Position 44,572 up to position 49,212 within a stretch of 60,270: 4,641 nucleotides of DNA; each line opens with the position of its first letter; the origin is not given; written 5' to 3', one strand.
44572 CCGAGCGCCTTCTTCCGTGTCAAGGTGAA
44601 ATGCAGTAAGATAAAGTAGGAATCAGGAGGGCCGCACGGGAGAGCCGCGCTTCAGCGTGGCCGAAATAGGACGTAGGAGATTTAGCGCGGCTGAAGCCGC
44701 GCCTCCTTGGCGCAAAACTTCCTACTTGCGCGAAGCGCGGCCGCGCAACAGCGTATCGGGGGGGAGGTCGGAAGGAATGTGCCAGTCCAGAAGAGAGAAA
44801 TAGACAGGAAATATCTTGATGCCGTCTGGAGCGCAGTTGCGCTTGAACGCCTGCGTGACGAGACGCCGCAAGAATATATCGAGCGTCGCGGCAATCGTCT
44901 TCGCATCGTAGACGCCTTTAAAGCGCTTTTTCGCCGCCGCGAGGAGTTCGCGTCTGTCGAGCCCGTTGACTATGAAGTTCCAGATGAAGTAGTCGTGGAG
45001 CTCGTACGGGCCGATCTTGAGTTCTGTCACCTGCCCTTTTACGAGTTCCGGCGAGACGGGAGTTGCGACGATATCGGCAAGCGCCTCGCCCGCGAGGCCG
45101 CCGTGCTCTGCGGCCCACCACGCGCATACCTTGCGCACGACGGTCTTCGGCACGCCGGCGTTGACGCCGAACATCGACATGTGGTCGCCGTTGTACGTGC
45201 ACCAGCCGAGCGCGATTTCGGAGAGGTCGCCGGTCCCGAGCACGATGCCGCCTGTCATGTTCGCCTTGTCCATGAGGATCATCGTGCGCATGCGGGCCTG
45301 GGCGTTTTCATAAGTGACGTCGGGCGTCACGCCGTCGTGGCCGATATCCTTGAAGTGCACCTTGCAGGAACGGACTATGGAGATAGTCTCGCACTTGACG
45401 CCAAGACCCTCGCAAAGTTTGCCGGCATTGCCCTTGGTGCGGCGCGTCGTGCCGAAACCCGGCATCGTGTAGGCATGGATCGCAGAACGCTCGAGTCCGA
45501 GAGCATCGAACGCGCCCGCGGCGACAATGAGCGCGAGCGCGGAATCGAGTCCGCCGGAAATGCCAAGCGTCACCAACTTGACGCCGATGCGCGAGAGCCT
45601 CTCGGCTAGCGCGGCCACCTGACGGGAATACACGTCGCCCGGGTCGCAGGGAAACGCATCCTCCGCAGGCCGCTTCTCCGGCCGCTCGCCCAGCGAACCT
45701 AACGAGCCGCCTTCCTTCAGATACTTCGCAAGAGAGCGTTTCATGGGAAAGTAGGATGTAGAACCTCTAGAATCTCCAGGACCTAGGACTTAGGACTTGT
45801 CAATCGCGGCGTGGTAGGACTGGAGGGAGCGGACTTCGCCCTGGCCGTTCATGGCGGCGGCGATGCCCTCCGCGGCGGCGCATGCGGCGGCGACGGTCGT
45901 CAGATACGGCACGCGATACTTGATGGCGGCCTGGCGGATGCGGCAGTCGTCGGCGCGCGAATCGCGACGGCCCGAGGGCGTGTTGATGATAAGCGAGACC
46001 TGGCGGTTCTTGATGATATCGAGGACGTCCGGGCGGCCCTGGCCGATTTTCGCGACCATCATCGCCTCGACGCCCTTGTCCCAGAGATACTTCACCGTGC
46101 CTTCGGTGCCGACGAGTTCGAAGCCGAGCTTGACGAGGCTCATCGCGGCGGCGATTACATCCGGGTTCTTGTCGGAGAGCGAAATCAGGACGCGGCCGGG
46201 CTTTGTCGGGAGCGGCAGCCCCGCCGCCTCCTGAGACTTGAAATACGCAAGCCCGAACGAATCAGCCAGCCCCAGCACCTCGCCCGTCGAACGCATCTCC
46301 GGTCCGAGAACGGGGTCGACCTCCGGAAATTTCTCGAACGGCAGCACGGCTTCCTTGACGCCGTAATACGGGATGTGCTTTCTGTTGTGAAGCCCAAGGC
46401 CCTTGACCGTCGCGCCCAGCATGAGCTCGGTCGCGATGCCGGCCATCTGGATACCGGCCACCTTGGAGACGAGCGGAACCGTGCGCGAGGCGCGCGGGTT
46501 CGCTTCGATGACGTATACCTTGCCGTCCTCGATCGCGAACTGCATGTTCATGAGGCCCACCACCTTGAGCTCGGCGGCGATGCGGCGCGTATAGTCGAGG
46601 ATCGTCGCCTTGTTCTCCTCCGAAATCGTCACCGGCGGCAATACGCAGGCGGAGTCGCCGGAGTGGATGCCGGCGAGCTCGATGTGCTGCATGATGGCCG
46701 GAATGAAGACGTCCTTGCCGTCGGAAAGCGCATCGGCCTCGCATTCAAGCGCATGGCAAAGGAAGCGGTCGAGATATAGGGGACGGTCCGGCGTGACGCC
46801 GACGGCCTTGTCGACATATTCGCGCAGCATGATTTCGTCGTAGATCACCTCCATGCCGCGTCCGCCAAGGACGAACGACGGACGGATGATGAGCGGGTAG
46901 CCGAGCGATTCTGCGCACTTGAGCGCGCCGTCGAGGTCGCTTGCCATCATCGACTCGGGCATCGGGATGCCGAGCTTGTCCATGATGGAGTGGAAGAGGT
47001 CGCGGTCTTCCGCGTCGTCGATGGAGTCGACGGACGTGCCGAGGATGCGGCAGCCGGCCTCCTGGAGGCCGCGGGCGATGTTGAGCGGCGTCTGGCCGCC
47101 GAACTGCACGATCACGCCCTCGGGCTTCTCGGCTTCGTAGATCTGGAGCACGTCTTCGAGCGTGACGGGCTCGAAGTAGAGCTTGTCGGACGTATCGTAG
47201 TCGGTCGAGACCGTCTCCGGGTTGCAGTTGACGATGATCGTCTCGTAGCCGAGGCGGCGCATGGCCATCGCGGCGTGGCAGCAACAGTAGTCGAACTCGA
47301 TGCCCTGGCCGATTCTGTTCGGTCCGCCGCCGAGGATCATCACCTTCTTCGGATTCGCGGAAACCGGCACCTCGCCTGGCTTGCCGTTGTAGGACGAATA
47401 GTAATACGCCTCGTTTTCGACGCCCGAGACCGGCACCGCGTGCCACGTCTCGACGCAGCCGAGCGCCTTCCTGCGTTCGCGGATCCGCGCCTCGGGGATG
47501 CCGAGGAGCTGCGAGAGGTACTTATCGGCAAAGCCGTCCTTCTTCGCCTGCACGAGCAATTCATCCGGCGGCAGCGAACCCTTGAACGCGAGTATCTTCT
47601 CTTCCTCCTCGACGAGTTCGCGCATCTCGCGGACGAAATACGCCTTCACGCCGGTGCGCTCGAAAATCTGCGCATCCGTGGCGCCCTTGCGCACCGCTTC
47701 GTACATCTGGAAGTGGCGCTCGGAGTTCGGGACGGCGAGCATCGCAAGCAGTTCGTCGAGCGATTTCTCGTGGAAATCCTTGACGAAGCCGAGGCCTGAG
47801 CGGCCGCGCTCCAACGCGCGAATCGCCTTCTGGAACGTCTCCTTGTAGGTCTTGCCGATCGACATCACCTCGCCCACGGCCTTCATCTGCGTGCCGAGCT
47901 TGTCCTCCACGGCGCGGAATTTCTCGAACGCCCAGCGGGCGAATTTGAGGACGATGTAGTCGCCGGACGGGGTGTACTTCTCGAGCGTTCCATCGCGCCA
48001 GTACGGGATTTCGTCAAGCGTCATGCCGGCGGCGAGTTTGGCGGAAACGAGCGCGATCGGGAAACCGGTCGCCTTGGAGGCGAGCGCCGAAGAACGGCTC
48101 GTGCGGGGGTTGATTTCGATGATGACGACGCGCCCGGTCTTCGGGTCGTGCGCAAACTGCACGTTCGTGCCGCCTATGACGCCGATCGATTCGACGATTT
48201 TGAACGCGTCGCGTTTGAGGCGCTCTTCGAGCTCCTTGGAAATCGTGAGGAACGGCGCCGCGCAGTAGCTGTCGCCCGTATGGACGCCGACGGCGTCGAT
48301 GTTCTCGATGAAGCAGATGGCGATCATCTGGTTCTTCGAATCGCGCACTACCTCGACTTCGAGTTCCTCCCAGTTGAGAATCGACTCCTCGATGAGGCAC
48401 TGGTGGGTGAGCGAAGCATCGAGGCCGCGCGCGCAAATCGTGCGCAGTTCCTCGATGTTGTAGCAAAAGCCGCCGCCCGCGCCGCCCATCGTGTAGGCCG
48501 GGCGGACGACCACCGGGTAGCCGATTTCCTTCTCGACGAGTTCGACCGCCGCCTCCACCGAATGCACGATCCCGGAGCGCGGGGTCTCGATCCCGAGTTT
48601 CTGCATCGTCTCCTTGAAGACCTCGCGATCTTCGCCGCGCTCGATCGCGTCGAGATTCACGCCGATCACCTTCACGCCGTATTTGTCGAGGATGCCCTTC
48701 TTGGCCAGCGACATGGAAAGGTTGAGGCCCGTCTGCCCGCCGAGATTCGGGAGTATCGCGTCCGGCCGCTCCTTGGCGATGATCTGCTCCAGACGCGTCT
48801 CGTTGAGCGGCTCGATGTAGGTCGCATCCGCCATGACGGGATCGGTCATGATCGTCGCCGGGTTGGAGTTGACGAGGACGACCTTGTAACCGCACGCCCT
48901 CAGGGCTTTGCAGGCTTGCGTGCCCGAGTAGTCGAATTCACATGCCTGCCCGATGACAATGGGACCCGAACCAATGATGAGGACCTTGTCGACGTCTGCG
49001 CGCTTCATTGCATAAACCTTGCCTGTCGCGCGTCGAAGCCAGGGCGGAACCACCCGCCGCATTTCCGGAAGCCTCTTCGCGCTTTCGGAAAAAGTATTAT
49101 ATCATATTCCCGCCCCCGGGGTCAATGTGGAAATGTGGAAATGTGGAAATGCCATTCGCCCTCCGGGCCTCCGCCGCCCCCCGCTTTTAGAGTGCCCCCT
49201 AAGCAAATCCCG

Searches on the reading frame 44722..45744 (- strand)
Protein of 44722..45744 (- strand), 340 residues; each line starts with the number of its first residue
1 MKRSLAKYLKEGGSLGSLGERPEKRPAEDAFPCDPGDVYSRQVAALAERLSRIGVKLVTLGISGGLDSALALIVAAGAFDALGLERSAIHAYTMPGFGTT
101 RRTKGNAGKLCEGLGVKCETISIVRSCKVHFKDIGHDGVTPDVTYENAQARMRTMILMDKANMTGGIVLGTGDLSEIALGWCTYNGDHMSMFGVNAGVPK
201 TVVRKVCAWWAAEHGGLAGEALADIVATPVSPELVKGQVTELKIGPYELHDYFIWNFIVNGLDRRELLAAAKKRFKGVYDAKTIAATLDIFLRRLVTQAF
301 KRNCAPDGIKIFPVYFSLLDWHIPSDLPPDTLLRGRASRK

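Call 15: search_protein_families(library=pfam, proteins=[window:44722-45744:-])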
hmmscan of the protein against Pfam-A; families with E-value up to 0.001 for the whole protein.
window:44722-45744:- (340 aa): 1 family
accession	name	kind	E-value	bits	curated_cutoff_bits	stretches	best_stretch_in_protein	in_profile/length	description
PF02540.23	NAD_synthase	-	1.2e-29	103.6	21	1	39-267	2-214/242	NAD synthase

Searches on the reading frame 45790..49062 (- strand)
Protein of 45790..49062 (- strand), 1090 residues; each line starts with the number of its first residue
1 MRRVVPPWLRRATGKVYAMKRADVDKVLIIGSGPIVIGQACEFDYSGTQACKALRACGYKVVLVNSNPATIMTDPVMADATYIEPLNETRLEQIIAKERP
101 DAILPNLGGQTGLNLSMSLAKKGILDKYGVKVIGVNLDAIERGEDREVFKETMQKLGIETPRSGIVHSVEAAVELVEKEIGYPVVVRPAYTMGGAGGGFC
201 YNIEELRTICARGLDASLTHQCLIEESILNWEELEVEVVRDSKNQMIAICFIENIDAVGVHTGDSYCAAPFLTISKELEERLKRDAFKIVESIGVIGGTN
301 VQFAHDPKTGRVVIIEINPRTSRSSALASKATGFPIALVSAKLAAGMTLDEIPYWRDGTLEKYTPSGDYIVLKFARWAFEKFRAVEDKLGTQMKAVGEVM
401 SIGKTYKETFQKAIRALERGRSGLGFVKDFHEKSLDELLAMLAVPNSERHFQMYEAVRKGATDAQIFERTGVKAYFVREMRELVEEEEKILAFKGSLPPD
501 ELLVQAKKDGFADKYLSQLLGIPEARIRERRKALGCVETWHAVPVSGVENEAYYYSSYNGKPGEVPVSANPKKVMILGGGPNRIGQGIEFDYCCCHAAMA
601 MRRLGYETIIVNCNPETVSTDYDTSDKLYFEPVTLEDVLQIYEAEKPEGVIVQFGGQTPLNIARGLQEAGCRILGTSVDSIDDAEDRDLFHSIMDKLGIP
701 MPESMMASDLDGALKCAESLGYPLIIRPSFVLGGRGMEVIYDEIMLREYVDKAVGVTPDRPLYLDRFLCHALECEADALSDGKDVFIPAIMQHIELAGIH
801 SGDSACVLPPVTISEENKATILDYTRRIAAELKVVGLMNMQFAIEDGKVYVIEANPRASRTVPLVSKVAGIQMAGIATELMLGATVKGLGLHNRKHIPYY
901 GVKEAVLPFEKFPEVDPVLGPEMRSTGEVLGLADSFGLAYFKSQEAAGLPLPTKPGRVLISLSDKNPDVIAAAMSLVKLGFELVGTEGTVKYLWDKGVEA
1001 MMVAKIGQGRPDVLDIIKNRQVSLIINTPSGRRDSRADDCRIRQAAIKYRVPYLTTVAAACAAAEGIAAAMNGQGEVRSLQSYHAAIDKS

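Call 15: search_protein_families(library=pfam, proteins=[window:45790-49062:-])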
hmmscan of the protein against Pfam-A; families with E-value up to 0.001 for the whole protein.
window:45790-49062:- (1090 aa): 11 families
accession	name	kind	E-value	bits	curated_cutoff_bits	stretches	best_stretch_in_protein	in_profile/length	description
PF25596.1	CPSase_L_D1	-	1.5e-99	328.5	27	2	572-682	3-117/118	Carbamoyl phosphate synthase preATP-grasp domain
PF02786.22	CPSase_L_D2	-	5.8e-96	320.5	19.8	2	145-351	1-210/211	Carbamoyl-phosphate synthase L chain, ATP binding domain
PF02222.28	ATP-grasp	-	2.5e-23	83.1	27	2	694-858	3-163/179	ATP-grasp domain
PF02142.27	MGS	-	3.8e-21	75.5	24.1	1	969-1055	2-94/94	MGS-like domain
PF02787.25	CPSase_L_D3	-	6.8e-17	61.7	26.6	1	441-519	2-79/80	Carbamoyl-phosphate synthetase large chain, oligomerisation domain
PF07478.18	Dala_Dala_lig_C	-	1.8e-14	54.2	24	2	167-319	22-174/204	D-ala D-ala ligase C-terminus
PF15632.11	ATPgrasp_Ter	-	1.3e-11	44.8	29.1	1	816-884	44-111/131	ATP-grasp in the biosynthetic pathway with Ter operon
PF02655.19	ATP-grasp_3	-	1.9e-08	35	23.2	0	151-321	9-157/160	ATP-grasp domain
PF13549.11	ATP-grasp_5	-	2.8e-06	27.3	27.6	0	150-187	16-52/221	ATP-grasp domain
PF08443.16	RimK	-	3.3e-05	24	21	0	153-227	11-85/188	RimK-like ATP-grasp domain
PF08442.15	ATP-grasp_2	-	0.0005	20.2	29.5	0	692-736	9-54/202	ATP-grasp domain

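Call 16: find_encoding_contigs(protein=window:45790-49062:-, flank=10000, max_places=10)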
Protein window:45790-49062:- (1090 aa): no gene with exactly this product is on record in the collection.
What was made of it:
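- Tried and rejected: It failed because of the start-codon choice (call 16).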
